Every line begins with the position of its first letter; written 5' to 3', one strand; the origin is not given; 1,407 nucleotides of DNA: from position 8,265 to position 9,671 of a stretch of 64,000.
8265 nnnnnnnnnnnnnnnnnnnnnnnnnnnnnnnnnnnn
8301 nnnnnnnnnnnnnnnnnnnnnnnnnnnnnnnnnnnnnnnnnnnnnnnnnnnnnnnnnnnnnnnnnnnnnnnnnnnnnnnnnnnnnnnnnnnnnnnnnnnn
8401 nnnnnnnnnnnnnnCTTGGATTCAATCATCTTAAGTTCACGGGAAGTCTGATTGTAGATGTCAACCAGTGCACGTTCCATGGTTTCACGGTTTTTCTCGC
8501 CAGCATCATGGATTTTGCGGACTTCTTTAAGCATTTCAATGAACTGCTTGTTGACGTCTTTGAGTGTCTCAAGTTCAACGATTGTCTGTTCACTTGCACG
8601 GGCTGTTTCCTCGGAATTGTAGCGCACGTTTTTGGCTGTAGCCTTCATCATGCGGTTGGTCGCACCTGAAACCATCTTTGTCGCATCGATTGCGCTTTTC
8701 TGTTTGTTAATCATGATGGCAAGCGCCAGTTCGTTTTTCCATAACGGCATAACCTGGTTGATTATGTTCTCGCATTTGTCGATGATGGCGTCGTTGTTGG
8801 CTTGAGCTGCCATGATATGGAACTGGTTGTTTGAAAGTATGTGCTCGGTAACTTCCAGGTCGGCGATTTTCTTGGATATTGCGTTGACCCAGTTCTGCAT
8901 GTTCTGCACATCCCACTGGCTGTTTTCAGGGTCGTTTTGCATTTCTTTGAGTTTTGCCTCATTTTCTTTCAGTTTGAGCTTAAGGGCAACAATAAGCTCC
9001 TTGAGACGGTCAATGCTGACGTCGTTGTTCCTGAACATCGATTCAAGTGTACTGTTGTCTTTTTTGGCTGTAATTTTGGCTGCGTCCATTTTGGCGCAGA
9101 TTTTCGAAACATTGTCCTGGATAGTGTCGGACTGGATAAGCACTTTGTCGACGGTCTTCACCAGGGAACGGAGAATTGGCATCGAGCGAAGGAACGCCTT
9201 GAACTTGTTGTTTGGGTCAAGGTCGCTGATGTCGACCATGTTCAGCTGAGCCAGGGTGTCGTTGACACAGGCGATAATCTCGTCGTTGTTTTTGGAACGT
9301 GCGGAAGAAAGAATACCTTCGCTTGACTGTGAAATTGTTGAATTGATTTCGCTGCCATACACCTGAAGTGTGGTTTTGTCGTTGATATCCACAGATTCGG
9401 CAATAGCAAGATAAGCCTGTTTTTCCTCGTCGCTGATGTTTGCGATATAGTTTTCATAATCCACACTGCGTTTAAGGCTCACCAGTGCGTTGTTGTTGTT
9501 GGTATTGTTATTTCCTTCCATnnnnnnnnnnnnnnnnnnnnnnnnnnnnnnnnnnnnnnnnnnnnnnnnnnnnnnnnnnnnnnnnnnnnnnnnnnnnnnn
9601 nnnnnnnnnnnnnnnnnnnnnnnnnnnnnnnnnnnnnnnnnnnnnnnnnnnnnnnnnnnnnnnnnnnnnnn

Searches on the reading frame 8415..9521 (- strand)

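Call 37: search_protein_families(library=phrogs, max_evalue=0.00001, proteins=[window:8415-9521:-])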
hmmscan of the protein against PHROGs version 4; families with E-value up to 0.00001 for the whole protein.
window:8415-9521:- (369 aa): 1 family
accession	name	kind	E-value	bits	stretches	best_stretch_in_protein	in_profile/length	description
phrog_5890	-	moron, auxiliary metabolic gene and host takeover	2.9e-44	152.5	1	51-364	59-368/374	tellurite resistance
